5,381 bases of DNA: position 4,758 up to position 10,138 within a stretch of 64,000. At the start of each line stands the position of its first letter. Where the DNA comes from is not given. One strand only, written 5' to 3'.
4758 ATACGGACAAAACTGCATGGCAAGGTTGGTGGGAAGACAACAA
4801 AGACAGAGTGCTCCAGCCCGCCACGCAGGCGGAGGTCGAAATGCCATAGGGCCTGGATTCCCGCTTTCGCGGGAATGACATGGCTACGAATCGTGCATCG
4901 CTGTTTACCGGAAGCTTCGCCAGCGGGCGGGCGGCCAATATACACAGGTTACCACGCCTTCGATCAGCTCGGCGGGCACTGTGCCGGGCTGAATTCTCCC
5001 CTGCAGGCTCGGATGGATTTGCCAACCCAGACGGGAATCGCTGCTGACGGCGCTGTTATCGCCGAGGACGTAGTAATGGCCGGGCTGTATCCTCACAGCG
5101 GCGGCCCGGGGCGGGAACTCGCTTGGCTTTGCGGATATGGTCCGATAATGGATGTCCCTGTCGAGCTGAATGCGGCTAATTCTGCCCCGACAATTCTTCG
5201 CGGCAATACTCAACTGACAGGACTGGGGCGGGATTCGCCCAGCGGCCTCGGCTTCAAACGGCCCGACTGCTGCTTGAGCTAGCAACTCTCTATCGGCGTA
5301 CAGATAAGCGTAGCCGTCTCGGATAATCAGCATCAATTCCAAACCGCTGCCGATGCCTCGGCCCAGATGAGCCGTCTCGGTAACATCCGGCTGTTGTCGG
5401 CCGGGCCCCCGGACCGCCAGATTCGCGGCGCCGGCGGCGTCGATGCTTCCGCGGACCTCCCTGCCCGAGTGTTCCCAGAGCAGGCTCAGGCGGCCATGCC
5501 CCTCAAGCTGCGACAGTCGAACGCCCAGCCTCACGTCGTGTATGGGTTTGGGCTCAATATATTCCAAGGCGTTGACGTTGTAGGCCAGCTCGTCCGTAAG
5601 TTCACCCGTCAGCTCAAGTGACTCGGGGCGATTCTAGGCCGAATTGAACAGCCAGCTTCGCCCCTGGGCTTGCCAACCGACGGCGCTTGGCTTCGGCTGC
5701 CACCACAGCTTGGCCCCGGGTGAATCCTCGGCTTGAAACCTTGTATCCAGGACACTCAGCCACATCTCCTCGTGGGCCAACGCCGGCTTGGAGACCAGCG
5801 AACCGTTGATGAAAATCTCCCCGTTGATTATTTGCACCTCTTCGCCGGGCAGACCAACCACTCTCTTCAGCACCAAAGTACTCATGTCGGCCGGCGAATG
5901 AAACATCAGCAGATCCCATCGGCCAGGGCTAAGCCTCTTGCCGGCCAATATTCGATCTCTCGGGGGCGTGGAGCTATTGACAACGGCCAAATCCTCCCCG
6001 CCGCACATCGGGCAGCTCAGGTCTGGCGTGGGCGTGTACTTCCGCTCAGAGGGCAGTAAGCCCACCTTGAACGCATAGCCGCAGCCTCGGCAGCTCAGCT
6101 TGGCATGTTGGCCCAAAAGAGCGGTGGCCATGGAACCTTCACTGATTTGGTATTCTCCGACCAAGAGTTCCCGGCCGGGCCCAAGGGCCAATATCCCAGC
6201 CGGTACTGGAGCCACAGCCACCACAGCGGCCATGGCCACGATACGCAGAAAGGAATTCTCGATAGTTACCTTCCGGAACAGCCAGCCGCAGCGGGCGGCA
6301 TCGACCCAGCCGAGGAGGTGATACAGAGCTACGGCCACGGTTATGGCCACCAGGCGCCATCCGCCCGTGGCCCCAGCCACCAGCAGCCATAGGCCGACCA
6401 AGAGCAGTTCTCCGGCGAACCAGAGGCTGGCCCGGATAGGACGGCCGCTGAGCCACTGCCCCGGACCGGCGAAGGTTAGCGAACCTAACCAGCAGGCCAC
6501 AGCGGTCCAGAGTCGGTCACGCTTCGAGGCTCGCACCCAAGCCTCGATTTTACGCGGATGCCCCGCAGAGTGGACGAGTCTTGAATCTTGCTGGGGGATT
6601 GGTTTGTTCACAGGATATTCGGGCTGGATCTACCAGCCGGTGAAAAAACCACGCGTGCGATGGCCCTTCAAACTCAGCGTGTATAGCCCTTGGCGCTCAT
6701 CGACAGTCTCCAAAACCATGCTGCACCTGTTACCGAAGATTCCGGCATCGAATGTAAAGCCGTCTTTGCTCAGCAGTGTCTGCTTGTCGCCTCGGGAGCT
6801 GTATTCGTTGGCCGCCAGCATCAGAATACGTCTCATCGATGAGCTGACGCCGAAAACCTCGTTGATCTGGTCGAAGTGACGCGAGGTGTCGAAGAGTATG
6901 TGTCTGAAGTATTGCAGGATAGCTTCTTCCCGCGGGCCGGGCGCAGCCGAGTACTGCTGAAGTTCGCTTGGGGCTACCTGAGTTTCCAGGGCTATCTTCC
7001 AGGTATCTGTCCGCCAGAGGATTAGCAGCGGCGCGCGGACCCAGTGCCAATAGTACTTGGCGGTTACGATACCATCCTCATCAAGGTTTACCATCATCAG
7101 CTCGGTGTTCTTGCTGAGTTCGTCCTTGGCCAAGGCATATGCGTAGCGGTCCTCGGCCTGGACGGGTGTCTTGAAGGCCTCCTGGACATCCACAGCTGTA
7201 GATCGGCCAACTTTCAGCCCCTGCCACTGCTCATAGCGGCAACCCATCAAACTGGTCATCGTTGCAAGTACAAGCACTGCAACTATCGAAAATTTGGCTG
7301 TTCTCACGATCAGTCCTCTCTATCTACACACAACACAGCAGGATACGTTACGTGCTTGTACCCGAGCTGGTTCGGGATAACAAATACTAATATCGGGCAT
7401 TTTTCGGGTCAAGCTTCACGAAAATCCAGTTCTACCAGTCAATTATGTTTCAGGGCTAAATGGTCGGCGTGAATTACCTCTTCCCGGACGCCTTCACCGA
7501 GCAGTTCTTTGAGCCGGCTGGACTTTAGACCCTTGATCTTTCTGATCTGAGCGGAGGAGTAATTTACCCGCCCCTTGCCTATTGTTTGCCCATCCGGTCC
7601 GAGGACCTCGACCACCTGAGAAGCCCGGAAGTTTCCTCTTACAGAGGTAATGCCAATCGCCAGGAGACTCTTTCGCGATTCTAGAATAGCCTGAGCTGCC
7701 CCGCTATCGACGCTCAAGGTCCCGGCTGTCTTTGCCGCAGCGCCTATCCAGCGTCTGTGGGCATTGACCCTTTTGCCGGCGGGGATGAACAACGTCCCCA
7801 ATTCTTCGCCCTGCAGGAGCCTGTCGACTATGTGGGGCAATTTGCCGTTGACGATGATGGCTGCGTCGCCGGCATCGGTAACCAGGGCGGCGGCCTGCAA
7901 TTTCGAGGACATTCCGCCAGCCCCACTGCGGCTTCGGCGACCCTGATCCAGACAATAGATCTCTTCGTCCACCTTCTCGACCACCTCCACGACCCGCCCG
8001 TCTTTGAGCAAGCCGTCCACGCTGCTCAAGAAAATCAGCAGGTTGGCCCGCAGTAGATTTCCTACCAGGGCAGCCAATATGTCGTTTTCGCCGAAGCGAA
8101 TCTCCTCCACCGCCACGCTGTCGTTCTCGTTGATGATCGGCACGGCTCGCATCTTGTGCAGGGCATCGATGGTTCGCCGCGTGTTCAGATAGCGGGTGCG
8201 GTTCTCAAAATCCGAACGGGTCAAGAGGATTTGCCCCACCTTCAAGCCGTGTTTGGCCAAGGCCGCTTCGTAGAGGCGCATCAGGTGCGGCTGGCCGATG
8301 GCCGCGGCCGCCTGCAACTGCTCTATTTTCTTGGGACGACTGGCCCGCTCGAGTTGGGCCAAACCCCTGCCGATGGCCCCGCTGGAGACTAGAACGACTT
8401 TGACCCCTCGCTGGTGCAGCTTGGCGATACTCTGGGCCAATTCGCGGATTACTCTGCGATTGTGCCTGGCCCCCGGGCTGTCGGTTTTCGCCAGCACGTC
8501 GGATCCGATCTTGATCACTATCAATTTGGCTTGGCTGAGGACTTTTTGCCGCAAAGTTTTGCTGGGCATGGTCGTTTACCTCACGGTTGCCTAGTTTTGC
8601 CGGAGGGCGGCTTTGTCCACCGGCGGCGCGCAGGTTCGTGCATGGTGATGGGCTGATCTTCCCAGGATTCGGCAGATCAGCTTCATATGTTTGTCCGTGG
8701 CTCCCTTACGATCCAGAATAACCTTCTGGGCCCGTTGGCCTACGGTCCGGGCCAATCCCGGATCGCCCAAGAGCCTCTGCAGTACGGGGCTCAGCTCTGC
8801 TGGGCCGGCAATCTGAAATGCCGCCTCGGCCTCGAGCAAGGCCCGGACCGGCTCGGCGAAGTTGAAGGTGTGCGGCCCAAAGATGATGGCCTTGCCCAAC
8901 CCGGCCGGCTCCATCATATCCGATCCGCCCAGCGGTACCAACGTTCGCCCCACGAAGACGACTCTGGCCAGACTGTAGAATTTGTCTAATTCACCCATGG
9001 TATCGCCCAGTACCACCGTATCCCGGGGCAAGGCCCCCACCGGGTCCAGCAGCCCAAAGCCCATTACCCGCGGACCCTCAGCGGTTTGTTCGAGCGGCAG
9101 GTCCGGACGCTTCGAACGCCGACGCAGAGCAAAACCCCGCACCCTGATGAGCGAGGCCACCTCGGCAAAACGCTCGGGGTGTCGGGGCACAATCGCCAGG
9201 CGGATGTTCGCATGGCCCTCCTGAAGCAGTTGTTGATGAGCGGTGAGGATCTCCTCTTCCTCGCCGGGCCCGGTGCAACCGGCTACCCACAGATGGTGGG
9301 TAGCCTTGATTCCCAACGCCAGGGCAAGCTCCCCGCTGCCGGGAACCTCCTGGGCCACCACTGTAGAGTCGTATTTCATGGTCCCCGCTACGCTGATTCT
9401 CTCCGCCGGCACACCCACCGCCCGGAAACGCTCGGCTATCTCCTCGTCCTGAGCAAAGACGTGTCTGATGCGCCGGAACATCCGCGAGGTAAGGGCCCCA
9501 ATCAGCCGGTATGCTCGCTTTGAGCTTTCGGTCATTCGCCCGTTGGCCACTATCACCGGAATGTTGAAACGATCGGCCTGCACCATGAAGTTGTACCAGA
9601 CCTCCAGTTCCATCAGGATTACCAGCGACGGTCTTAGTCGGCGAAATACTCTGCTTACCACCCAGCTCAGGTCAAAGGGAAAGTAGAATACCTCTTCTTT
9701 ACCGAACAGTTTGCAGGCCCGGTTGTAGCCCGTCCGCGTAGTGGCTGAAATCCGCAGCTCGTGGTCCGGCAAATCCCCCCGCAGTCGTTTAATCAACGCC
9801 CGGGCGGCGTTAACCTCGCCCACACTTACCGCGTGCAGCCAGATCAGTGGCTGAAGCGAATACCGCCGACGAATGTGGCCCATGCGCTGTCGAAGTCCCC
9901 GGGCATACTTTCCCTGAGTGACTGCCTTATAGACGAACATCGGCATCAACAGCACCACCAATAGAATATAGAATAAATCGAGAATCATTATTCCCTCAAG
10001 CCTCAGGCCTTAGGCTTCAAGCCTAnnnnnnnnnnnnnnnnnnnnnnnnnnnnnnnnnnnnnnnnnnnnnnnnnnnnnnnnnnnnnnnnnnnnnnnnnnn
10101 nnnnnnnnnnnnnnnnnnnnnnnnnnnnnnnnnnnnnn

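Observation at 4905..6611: Signal-peptidase-I-like gene interrupted by a single in-frame TAG with fully open flanking reading frame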

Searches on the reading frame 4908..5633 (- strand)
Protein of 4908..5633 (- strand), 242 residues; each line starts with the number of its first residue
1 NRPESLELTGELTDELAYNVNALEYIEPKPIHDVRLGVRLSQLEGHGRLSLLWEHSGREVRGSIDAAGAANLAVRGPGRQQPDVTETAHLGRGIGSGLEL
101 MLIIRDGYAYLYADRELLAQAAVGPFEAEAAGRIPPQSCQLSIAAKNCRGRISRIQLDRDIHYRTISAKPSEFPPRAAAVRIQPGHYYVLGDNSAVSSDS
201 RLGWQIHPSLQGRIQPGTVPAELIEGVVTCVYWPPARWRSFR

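Call 5: search_protein_families(library=pfam, proteins=[window:4908-5633:-], max_evalue=1)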
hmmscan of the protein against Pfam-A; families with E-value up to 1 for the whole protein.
window:4908-5633:- (242 aa): 1 family
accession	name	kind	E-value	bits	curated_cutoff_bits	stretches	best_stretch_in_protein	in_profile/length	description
PF10502.14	Peptidase_S26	-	4.6e-08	33.6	22.9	1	165-233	113-168/168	Signal peptidase, peptidase S26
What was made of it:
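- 4905..5633 (-): Downstream 242 codons plus the TAA stop: the rest of the ConA-like insert and box E (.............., residues 517-530), which every S26 enzyme needs. PF10502 profile positions 113-168, E 4.6e-8 (call 5).
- On S26 type I signal peptidase (PF10502 / TIGR02227): The profile alignments start after the zinc-ribbon insert and do not cover it (call 5).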

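Call 6: search_protein_families(library=ncbifam, proteins=[window:4908-5633:-], max_evalue=1)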
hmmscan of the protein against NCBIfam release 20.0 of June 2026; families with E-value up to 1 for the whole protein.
window:4908-5633:- (242 aa): 2 families
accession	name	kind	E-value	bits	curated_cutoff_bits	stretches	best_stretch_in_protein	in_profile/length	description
TIGR02227.1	sigpep_I_bact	equivalog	9.8e-06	25.5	47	1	176-234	116-160/162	signal peptidase I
NF008114.0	PRK10861.1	equivalog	0.12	11.6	277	1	181-208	263-289/324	signal peptidase I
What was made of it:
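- The two pieces together contain all the catalytic boxes (calls 5, 6).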

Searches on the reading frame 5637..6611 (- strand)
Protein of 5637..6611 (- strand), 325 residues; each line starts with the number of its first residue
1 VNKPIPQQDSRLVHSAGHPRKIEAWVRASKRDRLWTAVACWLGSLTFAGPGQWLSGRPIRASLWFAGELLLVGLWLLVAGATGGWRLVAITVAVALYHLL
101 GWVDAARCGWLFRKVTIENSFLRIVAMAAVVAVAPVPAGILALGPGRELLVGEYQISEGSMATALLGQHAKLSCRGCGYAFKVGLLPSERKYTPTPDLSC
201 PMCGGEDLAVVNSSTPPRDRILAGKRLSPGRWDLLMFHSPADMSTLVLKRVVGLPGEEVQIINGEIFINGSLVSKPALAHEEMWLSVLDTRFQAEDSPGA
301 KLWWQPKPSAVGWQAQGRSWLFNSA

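Call 5: search_protein_families(library=pfam, proteins=[window:5637-6611:-], max_evalue=1)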
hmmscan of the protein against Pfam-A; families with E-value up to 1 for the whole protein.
window:5637-6611:- (325 aa): 4 families
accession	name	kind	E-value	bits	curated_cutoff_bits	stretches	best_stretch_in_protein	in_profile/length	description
PF10502.14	Peptidase_S26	-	2.8e-11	44.1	22.9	1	214-282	36-108/168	Signal peptidase, peptidase S26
PF25208.1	DUF7838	-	0.054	13.9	28.5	0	165-181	27-43/55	Domain of unknown function (DUF7838)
PF01155.25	HypA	-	0.1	13.1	28.9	1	168-212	67-101/112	Hydrogenase/urease nickel incorporation, metallochaperone, hypA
PF22811.2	Zn_ribbon_NrdR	-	0.7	10.3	27.2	0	199-214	2-17/42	Transcriptional repressor NrdR-like, N-terminal domain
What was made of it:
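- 5637..6611 (-): Upstream 325 codons of the S26 signal peptidase gene. They hold about 4 predicted TM helices, box B (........, Ser160), a 4-Cys zinc ribbon (C174/C177/C200/C203), boxes C and D (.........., Lys249), and the first strands of a ConA-like beta-sandwich insert. PF10502 profile positions 36-108, E 2.8e-11 (call 5).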

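Call 6: search_protein_families(library=ncbifam, proteins=[window:5637-6611:-], max_evalue=1)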
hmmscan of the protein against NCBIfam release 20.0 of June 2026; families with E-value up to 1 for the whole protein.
window:5637-6611:- (325 aa): 7 families
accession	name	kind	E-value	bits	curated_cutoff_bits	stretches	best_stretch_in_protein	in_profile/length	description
TIGR02227.1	sigpep_I_bact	equivalog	3.3e-10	40.1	47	1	218-282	37-105/162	signal peptidase I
NF008114.0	PRK10861.1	equivalog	0.0031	16.9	277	1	228-260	125-157/324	signal peptidase I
TIGR02771.1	TraF_Ti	equivalog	0.0038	16.8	100.25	1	247-277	84-114/171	conjugative transfer signal peptidase TraF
TIGR03655.1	anti_R_Lar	subfamily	0.01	16.1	39.6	1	199-217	3-21/55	Lar family restriction alleviation protein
TIGR02605.1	CxxC_CxxC_SSSS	subfamily_domain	0.055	13.6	31.3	1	174-215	8-44/52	FmdB family zinc ribbon protein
TIGR04165.1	methano_modCys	hypoth_equivalog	0.066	13.5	60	0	170-183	35-48/50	TIGR04165 family Cys-rich peptide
NF047912.1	ECs_2282_CxxC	subfamily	0.16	11.9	37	0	198-210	3-15/60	ECs_2282 family putative zinc-binding protein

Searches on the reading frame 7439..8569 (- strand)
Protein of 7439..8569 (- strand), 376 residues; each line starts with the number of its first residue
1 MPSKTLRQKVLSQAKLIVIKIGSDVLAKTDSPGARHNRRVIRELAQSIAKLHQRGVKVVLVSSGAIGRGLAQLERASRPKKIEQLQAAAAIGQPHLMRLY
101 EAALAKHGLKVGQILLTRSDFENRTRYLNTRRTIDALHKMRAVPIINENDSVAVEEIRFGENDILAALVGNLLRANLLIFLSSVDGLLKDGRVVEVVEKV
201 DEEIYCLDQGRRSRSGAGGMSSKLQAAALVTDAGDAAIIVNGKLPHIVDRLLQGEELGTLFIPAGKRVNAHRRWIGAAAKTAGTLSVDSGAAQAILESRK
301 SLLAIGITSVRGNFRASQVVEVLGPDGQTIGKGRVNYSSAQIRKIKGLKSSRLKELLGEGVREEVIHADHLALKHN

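Call 44: find_encoding_contigs(protein=window:7439-8569:-, flank=4000, max_places=6)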
Protein window:7439-8569:- (376 aa): no gene with exactly this product is on record in the collection.

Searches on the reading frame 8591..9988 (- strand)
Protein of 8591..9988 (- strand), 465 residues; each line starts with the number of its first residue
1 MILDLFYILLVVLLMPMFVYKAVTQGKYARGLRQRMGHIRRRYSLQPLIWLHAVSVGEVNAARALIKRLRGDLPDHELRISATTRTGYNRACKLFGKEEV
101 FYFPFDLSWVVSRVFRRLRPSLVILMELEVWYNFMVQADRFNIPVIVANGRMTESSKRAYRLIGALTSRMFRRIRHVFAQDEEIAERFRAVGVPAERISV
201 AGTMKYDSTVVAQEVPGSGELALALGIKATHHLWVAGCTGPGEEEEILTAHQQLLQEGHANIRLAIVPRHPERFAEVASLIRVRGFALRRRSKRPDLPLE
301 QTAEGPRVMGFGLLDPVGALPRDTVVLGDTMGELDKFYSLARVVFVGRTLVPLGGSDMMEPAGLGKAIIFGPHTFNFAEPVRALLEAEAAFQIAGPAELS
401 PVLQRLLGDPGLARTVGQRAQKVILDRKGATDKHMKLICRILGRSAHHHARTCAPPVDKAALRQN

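Call 27: search_protein_families(library=pfam, proteins=[window:8591-9988:-], max_evalue=0.001)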
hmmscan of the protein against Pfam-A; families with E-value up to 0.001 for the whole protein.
window:8591-9988:- (465 aa): 3 families
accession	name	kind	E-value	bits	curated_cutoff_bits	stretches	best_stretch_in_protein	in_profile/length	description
PF04413.22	Glycos_transf_N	-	8.7e-58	195.2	23.9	1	31-207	2-178/179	3-Deoxy-D-manno-octulosonic-acid transferase (kdotransferase)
PF13579.12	Glyco_trans_4_4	-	3e-08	34.6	29.7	1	102-200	54-154/158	Glycosyl transferase 4-like domain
PF13439.12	Glyco_transf_4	-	1.2e-05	25.8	28.5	1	85-200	38-161/170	Glycosyltransferase Family 4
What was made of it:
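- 6630..9988 (-): Upstream co-oriented genes kdtA-like (8591-9988), proB (7439-8569) and a 225-aa hypothetical (6630-7307). The hypothetical ends 18 nt before the S26 start. The order is conserved in relatives, with secA just beyond (10023-13682). Pfam (call 27).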
